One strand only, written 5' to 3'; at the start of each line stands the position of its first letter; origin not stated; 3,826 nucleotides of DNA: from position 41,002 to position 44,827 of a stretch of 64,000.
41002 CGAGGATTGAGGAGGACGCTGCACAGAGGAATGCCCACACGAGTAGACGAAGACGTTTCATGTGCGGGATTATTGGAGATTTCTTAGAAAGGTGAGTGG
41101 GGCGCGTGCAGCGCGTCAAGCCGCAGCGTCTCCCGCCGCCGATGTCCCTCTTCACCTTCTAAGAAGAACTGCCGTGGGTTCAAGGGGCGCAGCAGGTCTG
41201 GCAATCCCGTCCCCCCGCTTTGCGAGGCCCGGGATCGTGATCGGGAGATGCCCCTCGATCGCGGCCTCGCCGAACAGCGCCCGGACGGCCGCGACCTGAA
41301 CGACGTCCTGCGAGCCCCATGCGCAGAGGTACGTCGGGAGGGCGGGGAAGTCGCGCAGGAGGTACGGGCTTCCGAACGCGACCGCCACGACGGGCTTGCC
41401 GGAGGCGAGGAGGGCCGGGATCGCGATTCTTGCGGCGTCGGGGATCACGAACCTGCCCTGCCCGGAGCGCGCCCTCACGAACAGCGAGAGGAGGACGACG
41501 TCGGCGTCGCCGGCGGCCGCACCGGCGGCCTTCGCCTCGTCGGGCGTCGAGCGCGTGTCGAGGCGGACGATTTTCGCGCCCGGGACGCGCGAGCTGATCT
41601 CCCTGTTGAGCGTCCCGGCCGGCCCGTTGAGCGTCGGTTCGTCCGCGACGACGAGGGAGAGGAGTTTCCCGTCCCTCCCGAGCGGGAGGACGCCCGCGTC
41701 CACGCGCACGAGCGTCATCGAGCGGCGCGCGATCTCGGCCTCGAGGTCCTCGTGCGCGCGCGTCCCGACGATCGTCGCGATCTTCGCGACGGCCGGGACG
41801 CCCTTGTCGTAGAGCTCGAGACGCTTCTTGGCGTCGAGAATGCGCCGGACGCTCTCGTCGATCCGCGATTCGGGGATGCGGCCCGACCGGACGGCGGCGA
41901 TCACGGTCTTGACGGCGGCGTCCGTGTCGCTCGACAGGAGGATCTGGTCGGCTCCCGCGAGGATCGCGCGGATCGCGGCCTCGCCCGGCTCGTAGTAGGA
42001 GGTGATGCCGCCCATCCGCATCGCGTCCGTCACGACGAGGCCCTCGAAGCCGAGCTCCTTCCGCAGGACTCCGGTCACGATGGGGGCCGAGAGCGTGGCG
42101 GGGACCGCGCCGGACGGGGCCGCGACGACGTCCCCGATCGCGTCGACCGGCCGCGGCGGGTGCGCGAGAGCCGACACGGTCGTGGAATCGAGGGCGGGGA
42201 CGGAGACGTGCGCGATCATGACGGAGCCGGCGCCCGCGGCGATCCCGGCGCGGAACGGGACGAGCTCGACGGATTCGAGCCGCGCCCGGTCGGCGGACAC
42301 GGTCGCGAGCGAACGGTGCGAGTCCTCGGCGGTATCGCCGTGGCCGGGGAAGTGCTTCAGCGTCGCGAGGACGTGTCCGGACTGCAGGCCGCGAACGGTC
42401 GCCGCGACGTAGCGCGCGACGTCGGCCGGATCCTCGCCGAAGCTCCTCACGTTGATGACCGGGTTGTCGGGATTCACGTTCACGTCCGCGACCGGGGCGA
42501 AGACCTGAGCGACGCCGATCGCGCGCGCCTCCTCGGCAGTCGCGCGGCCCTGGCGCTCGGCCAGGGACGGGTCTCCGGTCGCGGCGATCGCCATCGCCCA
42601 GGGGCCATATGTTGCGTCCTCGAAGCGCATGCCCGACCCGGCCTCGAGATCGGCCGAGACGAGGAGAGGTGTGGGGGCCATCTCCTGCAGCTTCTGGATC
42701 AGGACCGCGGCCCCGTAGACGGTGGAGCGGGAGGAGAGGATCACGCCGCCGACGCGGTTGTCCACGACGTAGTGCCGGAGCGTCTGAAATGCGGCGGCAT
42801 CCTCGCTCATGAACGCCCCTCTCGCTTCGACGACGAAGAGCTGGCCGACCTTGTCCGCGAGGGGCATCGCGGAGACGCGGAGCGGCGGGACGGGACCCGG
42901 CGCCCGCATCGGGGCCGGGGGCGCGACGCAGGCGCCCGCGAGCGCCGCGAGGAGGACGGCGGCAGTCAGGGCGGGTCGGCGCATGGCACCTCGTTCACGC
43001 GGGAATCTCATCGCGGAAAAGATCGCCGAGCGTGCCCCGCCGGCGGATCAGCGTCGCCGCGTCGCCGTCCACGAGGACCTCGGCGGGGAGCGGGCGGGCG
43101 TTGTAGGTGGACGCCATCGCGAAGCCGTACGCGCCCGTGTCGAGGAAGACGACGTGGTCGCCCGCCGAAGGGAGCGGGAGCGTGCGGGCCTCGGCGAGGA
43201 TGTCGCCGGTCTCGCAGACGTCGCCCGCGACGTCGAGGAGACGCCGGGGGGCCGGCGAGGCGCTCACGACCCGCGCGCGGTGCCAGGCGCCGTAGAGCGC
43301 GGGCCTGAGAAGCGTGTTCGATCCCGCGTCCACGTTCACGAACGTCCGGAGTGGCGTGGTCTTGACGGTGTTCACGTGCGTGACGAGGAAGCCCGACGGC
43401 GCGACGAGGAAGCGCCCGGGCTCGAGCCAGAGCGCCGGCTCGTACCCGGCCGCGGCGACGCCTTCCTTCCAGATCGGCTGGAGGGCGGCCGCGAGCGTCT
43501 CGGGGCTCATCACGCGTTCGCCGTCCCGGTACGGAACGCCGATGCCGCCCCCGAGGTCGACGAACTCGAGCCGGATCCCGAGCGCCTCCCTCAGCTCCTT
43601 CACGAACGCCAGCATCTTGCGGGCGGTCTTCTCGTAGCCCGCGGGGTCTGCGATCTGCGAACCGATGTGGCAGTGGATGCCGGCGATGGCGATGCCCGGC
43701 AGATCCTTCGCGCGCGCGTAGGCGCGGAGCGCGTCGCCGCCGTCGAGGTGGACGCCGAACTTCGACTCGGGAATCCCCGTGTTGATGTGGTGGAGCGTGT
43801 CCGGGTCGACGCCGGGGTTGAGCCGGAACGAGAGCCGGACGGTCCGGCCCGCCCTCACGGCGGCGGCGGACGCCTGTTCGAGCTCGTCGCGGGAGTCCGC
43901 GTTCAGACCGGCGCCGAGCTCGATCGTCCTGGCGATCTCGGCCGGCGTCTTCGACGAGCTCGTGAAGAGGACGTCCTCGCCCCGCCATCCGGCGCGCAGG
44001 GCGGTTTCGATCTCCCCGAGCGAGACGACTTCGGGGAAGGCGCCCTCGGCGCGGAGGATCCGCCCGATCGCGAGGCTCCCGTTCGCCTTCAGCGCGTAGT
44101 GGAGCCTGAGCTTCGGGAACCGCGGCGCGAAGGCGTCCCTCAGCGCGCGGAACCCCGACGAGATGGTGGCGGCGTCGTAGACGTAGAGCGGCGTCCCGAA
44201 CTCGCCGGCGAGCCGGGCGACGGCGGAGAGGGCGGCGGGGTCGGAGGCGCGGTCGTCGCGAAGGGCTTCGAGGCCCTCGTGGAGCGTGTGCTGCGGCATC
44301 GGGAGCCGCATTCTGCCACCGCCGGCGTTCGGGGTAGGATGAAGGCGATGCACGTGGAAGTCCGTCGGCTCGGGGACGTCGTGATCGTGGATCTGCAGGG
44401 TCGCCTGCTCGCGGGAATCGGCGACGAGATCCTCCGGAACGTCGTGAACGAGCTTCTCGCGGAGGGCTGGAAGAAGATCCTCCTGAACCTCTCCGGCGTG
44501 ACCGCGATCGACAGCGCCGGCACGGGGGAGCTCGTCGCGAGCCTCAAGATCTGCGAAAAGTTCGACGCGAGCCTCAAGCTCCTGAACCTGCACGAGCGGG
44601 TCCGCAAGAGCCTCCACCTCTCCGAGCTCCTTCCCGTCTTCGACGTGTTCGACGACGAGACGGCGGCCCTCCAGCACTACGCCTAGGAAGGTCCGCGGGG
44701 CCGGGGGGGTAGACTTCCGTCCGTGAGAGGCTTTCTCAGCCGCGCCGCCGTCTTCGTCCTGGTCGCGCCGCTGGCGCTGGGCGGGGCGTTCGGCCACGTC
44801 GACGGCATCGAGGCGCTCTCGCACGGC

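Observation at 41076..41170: Dispersed low-GC repeat family (core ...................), at least 11 copies, often as inverted pairs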

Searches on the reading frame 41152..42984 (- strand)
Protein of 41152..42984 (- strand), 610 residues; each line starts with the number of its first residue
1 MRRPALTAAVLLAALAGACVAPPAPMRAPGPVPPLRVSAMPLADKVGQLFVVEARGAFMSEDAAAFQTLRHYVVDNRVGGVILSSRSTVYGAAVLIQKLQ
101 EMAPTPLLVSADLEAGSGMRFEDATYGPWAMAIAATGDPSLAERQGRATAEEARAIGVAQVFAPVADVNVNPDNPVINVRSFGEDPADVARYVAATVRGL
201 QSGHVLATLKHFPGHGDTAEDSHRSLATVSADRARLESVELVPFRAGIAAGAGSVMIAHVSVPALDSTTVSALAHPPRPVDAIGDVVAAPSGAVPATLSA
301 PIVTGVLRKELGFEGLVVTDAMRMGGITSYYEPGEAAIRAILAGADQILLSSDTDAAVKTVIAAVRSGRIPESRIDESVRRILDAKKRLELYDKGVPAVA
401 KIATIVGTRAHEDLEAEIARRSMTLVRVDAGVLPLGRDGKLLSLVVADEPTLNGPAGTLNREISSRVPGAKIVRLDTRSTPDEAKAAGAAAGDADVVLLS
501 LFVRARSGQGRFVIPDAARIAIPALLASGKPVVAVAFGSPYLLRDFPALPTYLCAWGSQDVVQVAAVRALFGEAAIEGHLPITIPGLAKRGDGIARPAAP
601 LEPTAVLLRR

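Call 9: search_protein_families(library=pfam, proteins=[window:41152-42984:-])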
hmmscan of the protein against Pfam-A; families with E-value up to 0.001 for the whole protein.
window:41152-42984:- (610 aa): 2 families
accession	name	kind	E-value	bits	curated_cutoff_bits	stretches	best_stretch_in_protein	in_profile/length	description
PF00933.27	Glyco_hydro_3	-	1.6e-84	284.5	27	1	42-384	2-315/316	Glycosyl hydrolase family 3 N terminal domain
PF01915.27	Glyco_hydro_3_C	-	1.3e-08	35.5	31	1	429-586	7-171/200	Glycosyl hydrolase family 3 C-terminal domain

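Call 40: find_homologous_proteins(query=window:41152-42984:-, max_evalue=1e-100)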
Query window:41152-42984:- (610 aa): 5083 proteins with E <= 1e-100 among 8000 candidates; the best 120 are listed.
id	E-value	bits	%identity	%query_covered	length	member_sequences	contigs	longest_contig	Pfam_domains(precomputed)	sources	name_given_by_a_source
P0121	0.0e+0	1183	94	98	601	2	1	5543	PF01915.28,PF00933.28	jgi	jgi:beta-N-acetylhexosaminidase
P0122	0.0e+0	1096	87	98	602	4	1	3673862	PF01915.28,PF00933.28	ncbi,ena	-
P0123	0.0e+0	1036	86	93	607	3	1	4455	PF01915.28,PF00933.28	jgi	-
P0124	0.0e+0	1024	82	98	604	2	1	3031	PF01915.28,PF00933.28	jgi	jgi:beta-N-acetylhexosaminidase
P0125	0.0e+0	1021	84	96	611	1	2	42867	PF01915.28,PF00933.28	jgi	jgi:beta-N-acetylhexosaminidase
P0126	0.0e+0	1017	82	93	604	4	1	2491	PF01915.28,PF00933.28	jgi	-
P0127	3.3e-297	1005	80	98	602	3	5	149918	PF01915.28,PF00933.28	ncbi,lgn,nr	ncbi:MAG: glycoside hydrolase family 3 C-terminal domain-containing protein [Acidobacteria bacterium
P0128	5.8e-297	1004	82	93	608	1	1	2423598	PF01915.28,PF00933.28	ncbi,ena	-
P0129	3.1e-296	1001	82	93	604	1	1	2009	PF01915.28,PF00933.28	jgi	jgi:beta-N-acetylhexosaminidase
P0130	1.2e-294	996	82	92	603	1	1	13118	PF01915.28,PF00933.28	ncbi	-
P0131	3.5e-294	995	79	98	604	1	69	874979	PF01915.28,PF00933.28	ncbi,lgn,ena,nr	ncbi:MAG TPA: glycoside hydrolase family 3 N-terminal domain-containing protein [Thermoanaerobaculia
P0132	5.1e-294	994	82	93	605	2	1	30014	PF01915.28,PF00933.28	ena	-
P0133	6.3e-293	991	81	95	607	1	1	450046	PF01915.28,PF00933.28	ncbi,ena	-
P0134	7.1e-293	990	82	93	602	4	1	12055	PF01915.28,PF00933.28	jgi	jgi:beta-N-acetylhexosaminidase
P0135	1.9e-291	986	80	98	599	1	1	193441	PF01915.28,PF00933.28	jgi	jgi:beta-N-acetylhexosaminidase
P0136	3.7e-291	985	80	93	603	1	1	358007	PF01915.28,PF00933.28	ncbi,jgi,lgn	ncbi:MAG TPA: glycoside hydrolase family 3 N-terminal domain-containing protein [Thermoanaerobaculia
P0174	5.9e-244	829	67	98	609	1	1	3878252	PF01915.28,PF00933.28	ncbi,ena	-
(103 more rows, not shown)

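Call 41: find_encoding_contigs(protein=P0122, flank=10000, max_places=1)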
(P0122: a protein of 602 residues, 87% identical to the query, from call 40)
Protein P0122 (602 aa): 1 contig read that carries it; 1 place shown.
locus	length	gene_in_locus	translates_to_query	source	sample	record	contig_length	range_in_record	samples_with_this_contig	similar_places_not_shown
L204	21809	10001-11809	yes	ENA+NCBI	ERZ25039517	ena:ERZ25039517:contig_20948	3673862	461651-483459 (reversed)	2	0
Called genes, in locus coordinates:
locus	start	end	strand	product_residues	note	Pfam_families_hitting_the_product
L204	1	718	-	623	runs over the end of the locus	PF01297:ZnuA, PF00950:ABC-3, PF01032:FecCD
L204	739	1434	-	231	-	-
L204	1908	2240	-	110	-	-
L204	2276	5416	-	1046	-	PF00873:ACR_tran, PF03176:MMPL (weak)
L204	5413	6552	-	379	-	PF25919:BSH_CusB (faint), PF25917:BSH_RND (faint), PF25973:BSH_CzcB, PF25954:Beta-barrel_RND_2, PF25967:RND-MFP_C, PF25975:CzcB_C, PF25989:YknX_C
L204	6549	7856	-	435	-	PF02321:OEP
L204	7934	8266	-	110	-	-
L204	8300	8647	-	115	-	PF01740:STAS, PF13466:STAS_2 (weak)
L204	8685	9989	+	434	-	PF00278:Orn_DAP_Arg_deC, PF01168:Ala_racemase_N (weak), PF02784:Orn_Arg_deC_N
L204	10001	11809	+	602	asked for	PF00933:Glyco_hydro_3, PF01915:Glyco_hydro_3_C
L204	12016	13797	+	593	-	PF14534:DUF4440 (faint), PF01979:Amidohydro_1, PF07969:Amidohydro_3 (weak)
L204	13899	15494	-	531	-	-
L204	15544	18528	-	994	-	PF00033:Cytochrome_B, PF13631:Cytochrom_B_N_2, PF00032:Cytochrom_B_C, PF09699:Paired_CXXCH_1 (faint), PF14522:Cytochrome_C7 (faint), PF14537:Cytochrom_c3_2 (weak)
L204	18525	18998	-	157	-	PF00355:Rieske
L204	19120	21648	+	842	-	PF00144:Beta-lactamase, PF07075:NamZ_N, PF20732:NamZ_C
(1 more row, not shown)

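Call 42: find_encoding_contigs(protein=P0128, flank=10000, max_places=1)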
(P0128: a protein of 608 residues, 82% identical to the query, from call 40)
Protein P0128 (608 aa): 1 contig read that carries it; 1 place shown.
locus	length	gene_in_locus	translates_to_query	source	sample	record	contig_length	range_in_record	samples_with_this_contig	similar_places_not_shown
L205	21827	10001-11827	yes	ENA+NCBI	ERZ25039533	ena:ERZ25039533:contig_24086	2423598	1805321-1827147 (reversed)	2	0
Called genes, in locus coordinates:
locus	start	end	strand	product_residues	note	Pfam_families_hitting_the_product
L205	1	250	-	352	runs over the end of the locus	PF01297:ZnuA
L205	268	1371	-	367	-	-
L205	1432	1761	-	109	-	-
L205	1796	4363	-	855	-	PF07995:GSDH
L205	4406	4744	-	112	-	PF01740:STAS, PF13466:STAS_2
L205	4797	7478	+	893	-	-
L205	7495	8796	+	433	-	PF00278:Orn_DAP_Arg_deC, PF01168:Ala_racemase_N (weak), PF02784:Orn_Arg_deC_N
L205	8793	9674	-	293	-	-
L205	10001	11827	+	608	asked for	PF00933:Glyco_hydro_3, PF01915:Glyco_hydro_3_C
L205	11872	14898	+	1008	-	PF07494:Reg_prop (faint), PF07495:Y_Y_Y, PF13581:HATPase_c_2 (weak), PF02518:HATPase_c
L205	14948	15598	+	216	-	PF00072:Response_reg, PF00196:GerE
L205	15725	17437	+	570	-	-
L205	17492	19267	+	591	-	PF01979:Amidohydro_1, PF07969:Amidohydro_3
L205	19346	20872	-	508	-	-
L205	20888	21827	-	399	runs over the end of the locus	PF03916:NrfD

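Call 43: find_encoding_contigs(protein=P0136, flank=10000, max_places=1)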
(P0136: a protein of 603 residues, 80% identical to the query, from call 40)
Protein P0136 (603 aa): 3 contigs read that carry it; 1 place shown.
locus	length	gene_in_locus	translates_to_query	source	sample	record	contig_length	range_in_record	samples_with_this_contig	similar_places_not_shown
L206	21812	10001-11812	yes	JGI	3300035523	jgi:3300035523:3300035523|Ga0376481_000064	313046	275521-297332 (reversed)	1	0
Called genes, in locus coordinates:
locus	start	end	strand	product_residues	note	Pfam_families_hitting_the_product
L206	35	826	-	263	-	PF13349:DUF4097 (weak)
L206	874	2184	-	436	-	PF01144:CoA_trans (faint), PF02550:AcetylCoA_hydro, PF13336:AcetylCoA_hyd_C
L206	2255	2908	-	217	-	PF01596:Methyltransf_3, PF01135:PCMT, PF13578:Methyltransf_24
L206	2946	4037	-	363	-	PF02016:Peptidase_S66, PF17676:Peptidase_S66C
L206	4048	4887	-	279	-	PF00950:ABC-3, PF01032:FecCD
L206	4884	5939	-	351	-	PF01297:ZnuA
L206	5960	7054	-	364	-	-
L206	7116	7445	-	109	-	-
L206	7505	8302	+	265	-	PF00106:adh_short, PF08659:KR (weak), PF13561:adh_short_C2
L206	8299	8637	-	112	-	PF01740:STAS, PF13466:STAS_2 (weak)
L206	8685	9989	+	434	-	PF00278:Orn_DAP_Arg_deC, PF01168:Ala_racemase_N (faint), PF02784:Orn_Arg_deC_N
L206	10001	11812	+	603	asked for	PF00933:Glyco_hydro_3, PF01915:Glyco_hydro_3_C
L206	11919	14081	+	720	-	PF09136:Glucodextran_B (weak)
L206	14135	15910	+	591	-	PF01979:Amidohydro_1, PF07969:Amidohydro_3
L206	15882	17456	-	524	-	-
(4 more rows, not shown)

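Call 44: find_encoding_contigs(protein=P0174, flank=10000, max_places=1)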
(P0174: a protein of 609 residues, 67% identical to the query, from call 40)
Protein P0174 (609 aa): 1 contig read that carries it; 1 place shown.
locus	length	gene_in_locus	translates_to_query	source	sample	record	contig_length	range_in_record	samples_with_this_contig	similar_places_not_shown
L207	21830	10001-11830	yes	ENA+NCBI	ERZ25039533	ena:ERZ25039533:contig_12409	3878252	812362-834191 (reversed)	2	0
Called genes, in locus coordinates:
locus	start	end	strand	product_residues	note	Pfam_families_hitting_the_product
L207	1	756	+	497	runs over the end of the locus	PF03060:NMO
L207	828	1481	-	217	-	PF01596:Methyltransf_3, PF08704:GCD14, PF13578:Methyltransf_24, PF13649:Methyltransf_25 (weak)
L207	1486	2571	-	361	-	PF02016:Peptidase_S66, PF17676:Peptidase_S66C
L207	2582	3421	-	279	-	PF00950:ABC-3, PF01032:FecCD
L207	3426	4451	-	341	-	PF01297:ZnuA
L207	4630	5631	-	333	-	-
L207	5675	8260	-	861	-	PF07995:GSDH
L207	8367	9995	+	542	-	PF00278:Orn_DAP_Arg_deC, PF02784:Orn_Arg_deC_N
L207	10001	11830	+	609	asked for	PF00933:Glyco_hydro_3, PF01915:Glyco_hydro_3_C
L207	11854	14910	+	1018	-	PF07494:Reg_prop (faint), PF07495:Y_Y_Y, PF02518:HATPase_c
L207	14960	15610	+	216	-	PF00072:Response_reg, PF00196:GerE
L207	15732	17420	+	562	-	-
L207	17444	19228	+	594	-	PF01979:Amidohydro_1, PF07969:Amidohydro_3 (faint)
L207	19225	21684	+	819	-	PF00144:Beta-lactamase, PF07075:NamZ_N, PF20732:NamZ_C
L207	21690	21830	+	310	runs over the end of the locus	PF00989:PAS, PF08448:PAS_4, PF12860:PAS_7 (weak), PF13188:PAS_8, PF13426:PAS_9, PF00990:GGDEF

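Call 59: find_encoding_contigs(protein=P0121, flank=4000, max_places=1)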
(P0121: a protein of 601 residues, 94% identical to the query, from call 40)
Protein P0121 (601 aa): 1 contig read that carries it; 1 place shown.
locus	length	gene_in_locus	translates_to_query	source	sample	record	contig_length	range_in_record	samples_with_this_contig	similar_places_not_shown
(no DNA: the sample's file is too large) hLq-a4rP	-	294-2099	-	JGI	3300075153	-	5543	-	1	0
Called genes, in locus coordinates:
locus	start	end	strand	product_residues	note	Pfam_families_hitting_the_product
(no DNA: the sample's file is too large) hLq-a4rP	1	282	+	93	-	?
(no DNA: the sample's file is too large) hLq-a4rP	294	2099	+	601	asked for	PF00933:Glyco_hydro_3, PF01915:Glyco_hydro_3_C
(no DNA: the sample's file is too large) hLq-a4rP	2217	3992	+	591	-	PF14534:DUF4440 (faint), PF01979:Amidohydro_1, PF07969:Amidohydro_3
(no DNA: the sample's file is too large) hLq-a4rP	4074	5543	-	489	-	?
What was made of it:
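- Tried and rejected: DNA of the closest GH3 relative (P0121) could not be fetched, so only gene spacing was obtained (call 59).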

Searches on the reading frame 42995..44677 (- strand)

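Call 68: search_protein_families(library=pfam, proteins=[window:42995-44677:-], max_evalue=0.01)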
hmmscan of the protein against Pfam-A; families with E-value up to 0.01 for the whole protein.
window:42995-44677:- (560 aa): 3 families
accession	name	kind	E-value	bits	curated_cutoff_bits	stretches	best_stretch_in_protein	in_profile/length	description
PF02784.22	Orn_Arg_deC_N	-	1.2e-46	159.6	23.4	1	182-426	10-247/247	Pyridoxal-dependent decarboxylase, pyridoxal binding domain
PF00278.28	Orn_DAP_Arg_deC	-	2e-20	73.3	23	1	165-515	2-95/95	Pyridoxal-dependent decarboxylase, C-terminal sheet domain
PF01168.26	Ala_racemase_N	-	0.00012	22.3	24.1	1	216-374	52-192/220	Alanine racemase, N-terminal domain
